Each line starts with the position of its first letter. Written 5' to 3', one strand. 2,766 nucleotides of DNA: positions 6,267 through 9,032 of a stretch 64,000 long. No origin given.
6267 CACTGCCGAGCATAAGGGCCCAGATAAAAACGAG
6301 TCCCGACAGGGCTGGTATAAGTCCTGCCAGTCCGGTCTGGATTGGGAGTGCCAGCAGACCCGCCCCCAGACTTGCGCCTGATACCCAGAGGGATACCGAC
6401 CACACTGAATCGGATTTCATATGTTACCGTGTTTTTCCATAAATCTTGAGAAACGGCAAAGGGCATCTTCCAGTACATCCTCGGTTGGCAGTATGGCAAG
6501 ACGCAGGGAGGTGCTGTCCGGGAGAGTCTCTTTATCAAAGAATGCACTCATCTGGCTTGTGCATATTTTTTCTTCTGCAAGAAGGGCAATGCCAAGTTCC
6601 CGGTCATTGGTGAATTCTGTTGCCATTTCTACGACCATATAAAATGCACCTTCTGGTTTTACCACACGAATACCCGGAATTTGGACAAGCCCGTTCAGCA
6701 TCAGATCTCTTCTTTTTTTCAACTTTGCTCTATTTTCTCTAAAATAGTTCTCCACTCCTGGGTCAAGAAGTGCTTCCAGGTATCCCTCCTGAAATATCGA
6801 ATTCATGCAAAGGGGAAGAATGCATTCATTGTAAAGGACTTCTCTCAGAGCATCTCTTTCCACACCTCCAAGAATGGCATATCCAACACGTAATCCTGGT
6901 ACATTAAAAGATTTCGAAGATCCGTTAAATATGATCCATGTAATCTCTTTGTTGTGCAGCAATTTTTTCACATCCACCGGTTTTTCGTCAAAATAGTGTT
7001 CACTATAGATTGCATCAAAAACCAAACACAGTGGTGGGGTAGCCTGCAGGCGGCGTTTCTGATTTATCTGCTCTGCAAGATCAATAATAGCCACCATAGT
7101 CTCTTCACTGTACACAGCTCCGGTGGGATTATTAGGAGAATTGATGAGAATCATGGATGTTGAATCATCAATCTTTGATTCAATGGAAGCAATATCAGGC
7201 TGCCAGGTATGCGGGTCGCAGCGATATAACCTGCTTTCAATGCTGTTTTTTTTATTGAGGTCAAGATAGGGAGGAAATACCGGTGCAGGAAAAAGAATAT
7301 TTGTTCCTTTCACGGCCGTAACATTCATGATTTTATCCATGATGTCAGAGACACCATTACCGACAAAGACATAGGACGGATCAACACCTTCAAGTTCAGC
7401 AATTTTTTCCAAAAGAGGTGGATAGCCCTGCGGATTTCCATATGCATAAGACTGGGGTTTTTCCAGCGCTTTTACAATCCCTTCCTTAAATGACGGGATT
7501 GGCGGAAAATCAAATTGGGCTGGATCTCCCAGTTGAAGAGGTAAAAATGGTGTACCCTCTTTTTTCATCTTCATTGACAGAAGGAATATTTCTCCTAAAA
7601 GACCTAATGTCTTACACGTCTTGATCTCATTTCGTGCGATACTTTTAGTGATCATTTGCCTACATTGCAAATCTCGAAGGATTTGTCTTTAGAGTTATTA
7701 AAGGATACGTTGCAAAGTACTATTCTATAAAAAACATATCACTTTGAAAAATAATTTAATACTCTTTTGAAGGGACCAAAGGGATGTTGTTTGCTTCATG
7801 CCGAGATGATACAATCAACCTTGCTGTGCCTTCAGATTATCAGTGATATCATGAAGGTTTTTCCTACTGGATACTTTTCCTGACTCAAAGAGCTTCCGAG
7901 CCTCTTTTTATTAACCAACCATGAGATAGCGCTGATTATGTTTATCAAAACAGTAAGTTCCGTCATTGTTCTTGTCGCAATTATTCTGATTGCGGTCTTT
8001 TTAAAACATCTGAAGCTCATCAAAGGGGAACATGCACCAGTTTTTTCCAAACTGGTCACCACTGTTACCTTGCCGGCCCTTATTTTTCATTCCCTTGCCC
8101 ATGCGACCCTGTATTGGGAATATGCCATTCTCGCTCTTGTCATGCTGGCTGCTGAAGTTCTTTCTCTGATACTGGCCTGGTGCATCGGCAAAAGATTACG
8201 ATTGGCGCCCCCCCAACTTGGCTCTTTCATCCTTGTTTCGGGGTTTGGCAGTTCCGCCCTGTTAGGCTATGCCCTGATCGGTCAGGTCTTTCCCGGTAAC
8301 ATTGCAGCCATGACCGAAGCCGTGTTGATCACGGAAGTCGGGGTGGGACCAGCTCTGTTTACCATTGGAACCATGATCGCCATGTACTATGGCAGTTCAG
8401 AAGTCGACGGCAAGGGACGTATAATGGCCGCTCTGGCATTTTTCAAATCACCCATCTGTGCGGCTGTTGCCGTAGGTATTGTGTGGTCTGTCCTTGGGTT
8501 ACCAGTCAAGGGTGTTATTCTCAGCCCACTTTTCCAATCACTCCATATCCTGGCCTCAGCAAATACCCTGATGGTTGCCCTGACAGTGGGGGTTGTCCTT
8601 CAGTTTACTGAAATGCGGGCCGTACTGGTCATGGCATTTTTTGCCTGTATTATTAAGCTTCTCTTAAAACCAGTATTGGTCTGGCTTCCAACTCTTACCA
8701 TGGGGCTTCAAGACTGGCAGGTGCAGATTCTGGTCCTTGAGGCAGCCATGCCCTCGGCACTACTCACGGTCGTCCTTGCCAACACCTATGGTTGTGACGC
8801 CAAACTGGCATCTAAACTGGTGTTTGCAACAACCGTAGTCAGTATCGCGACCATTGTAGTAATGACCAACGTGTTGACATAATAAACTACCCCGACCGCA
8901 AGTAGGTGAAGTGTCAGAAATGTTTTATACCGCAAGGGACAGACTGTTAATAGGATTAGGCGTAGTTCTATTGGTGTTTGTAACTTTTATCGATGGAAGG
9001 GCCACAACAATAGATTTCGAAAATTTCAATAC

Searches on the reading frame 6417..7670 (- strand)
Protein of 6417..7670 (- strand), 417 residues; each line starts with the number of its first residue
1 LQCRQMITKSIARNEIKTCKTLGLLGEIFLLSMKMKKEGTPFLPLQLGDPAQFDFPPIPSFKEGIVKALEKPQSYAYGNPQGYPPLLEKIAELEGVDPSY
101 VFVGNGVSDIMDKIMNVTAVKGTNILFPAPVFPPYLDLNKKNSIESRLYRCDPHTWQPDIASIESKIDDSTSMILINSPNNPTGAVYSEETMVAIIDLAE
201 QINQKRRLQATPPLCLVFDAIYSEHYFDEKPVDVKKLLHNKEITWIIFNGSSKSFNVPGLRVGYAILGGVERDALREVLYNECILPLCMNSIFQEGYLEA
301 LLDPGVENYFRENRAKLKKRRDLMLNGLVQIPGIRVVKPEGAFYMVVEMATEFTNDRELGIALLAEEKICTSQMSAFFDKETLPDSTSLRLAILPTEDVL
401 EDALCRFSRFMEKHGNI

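Call 48: search_protein_families(library=pfam, proteins=[window:6417-7670:-], max_evalue=0.00001)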
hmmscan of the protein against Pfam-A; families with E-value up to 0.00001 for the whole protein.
window:6417-7670:- (417 aa): 1 family
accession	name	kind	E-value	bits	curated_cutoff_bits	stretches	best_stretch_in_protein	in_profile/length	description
PF00155.27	Aminotran_1_2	-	9.3e-44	150.5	19.7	1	49-403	10-357/361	Aminotransferase class I and II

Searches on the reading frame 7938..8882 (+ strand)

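Call 48: search_protein_families(library=pfam, proteins=[window:7938-8882:+], max_evalue=0.00001)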
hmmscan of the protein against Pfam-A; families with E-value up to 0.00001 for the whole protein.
window:7938-8882:+ (314 aa): 1 family
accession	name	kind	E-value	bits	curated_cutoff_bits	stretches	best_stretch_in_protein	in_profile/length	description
PF03547.23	Mem_trans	-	8.3e-26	90.8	25.7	1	7-309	4-342/343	Membrane transport protein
